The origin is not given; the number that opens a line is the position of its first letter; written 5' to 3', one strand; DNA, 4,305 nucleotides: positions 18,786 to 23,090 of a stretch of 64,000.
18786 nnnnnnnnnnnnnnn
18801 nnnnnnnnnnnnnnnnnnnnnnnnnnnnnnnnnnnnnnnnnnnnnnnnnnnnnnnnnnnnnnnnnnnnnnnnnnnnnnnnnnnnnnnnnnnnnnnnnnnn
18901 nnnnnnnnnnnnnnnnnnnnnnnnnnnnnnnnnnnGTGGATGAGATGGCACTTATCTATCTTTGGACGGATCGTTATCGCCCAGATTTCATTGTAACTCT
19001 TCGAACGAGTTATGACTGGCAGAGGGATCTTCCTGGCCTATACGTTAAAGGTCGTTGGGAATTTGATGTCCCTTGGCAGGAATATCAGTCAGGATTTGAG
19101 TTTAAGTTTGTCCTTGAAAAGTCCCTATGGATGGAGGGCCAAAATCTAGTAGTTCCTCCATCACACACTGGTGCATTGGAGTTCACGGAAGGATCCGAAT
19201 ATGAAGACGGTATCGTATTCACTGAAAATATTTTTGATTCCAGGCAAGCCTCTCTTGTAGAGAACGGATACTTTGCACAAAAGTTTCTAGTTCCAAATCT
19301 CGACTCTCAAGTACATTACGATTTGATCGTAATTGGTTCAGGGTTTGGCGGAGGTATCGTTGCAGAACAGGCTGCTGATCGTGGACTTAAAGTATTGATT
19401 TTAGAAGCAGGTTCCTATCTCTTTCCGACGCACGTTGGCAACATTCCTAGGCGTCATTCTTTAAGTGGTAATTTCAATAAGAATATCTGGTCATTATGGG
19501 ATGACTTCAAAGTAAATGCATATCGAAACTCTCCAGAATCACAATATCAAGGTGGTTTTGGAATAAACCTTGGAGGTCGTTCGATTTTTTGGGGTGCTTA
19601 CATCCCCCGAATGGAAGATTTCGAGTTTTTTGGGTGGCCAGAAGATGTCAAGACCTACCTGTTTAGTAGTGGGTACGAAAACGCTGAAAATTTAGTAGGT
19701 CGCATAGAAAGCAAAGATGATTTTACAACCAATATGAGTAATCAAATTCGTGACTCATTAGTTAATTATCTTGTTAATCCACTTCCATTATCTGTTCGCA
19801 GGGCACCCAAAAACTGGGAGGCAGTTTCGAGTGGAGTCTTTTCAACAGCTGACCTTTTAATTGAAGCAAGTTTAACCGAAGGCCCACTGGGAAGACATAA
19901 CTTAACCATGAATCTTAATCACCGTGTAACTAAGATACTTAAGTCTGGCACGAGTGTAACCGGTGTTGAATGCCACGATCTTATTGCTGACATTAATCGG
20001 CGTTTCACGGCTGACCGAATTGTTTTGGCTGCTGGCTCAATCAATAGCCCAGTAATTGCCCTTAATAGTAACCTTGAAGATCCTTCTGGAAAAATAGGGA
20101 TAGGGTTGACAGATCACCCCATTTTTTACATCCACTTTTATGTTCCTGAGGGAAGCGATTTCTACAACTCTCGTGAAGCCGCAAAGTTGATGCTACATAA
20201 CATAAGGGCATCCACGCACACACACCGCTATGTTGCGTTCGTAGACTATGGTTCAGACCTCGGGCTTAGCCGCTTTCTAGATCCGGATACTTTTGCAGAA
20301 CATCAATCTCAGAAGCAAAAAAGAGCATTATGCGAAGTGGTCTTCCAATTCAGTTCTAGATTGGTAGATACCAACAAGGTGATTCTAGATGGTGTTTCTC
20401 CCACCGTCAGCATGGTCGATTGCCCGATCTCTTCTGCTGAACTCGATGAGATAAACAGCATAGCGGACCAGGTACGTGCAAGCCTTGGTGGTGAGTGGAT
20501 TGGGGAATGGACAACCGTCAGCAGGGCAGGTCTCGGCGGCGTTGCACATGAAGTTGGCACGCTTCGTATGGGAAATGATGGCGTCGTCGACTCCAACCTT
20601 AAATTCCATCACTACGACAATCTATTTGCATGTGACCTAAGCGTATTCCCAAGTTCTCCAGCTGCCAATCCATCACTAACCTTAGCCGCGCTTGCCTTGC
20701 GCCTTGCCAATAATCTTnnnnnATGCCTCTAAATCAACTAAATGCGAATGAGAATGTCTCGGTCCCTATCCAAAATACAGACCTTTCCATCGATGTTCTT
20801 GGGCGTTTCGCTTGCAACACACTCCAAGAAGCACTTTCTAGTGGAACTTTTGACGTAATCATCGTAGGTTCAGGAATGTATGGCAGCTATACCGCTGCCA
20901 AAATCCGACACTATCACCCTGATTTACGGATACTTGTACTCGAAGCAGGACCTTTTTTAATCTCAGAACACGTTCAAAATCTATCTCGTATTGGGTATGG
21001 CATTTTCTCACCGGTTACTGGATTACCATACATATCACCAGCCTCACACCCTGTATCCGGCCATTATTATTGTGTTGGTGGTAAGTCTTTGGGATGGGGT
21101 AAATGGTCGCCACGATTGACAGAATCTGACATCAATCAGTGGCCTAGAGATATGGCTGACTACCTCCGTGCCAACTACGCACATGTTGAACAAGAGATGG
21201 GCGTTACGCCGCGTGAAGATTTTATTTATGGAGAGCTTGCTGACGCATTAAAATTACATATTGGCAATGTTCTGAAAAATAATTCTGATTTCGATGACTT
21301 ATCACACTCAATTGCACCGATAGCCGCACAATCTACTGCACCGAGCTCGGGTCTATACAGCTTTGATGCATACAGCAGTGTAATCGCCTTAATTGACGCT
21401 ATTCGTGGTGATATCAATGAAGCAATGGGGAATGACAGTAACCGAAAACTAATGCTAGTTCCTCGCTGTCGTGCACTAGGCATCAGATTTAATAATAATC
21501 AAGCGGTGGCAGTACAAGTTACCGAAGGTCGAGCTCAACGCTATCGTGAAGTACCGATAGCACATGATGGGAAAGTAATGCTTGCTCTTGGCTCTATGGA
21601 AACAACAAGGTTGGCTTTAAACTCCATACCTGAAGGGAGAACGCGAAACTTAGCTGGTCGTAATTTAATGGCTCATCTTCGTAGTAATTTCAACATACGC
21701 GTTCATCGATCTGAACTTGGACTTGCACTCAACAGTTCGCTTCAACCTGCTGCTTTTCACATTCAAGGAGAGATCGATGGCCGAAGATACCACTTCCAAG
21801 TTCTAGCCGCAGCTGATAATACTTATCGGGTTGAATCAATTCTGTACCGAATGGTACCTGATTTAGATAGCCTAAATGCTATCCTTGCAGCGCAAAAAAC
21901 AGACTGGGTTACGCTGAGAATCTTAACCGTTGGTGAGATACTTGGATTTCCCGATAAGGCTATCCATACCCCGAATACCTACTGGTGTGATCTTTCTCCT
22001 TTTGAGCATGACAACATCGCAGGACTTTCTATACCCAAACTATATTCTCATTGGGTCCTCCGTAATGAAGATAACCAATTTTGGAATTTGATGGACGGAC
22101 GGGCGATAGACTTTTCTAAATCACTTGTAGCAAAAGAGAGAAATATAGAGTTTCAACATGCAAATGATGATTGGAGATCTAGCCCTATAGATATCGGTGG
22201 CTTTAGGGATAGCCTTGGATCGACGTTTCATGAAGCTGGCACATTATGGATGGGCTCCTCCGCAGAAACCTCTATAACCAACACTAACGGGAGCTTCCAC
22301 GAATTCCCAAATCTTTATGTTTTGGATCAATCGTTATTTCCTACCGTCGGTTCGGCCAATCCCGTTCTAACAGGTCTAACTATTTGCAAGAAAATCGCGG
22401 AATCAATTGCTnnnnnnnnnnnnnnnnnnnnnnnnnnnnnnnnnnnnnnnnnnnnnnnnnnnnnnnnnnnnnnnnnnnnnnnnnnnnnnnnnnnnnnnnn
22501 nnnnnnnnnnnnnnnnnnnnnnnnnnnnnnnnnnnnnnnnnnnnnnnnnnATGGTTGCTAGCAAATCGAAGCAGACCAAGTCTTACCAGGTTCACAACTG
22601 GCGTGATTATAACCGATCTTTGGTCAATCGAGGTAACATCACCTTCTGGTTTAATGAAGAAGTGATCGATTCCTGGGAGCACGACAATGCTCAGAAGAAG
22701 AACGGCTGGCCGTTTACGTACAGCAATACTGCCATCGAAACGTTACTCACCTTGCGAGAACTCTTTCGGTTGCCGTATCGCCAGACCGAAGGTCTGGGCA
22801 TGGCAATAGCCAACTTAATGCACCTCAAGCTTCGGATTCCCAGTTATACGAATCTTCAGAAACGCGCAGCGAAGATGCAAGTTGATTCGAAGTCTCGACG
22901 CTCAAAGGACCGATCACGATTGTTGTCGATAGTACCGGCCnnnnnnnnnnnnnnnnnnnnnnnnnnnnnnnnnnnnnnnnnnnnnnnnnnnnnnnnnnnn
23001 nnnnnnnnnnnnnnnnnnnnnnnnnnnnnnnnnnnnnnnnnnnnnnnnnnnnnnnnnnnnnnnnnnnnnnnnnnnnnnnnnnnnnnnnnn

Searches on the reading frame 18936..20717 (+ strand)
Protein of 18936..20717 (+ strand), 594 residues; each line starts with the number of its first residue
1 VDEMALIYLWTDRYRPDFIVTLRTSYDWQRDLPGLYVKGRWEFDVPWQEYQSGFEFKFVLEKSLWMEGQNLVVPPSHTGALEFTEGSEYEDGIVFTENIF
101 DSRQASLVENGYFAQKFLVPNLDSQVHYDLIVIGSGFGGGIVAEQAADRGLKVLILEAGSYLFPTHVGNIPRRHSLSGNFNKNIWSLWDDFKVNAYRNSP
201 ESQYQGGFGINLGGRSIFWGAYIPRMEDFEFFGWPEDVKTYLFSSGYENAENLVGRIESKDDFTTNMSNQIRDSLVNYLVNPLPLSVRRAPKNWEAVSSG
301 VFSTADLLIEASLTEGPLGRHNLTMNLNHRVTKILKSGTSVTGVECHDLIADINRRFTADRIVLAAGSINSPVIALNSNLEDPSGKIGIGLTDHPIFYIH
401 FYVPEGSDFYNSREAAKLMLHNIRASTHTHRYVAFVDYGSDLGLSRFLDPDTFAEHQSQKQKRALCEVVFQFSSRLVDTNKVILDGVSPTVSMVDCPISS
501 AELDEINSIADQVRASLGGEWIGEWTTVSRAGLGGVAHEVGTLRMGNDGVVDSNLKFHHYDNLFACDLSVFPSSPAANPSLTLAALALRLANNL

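Call 44: search_protein_families(library=pfam, proteins=[window:18936-20717:+], max_evalue=0.001)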
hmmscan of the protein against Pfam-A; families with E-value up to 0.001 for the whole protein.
window:18936-20717:+ (594 aa): 5 families
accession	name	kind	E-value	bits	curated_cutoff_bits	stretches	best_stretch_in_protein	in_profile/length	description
PF05199.19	GMC_oxred_C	-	4.3e-17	63.4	24.6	1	520-587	72-139/139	GMC oxidoreductase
PF00732.25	GMC_oxred_N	-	5.3e-08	33.4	23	1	318-395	138-217/218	GMC oxidoreductase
PF00890.30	FAD_binding_2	-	7.7e-07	29.1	20.4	0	129-161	1-33/414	FAD binding domain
PF07992.20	Pyr_redox_2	-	8.9e-06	25.8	26.1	0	128-160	1-33/291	Pyridine nucleotide-disulphide oxidoreductase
PF13450.12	NAD_binding_8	-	0.00064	20.4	21.9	0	132-162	1-31/68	NAD(P)-binding Rossmann-like domain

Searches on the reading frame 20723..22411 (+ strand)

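Call 44: search_protein_families(library=pfam, proteins=[window:20723-22411:+], max_evalue=0.001)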
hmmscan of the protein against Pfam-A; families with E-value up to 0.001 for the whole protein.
window:20723-22411:+ (563 aa): 2 families
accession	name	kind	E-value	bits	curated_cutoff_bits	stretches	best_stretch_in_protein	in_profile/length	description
PF05199.19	GMC_oxred_C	-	1.1e-13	52.4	24.6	1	473-552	55-136/139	GMC oxidoreductase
PF13450.12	NAD_binding_8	-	0.00067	20.3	21.9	0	47-78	1-30/68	NAD(P)-binding Rossmann-like domain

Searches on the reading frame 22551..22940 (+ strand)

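Call 44: search_protein_families(library=pfam, proteins=[window:22551-22940:+], max_evalue=0.001)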
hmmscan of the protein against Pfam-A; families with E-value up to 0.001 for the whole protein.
window:22551-22940:+ (130 aa): 1 family
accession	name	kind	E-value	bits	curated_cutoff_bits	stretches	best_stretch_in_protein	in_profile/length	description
PF13737.12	DDE_Tnp_1_5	-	8.8e-27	94.2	28.1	1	26-120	2-96/112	Transposase DDE domain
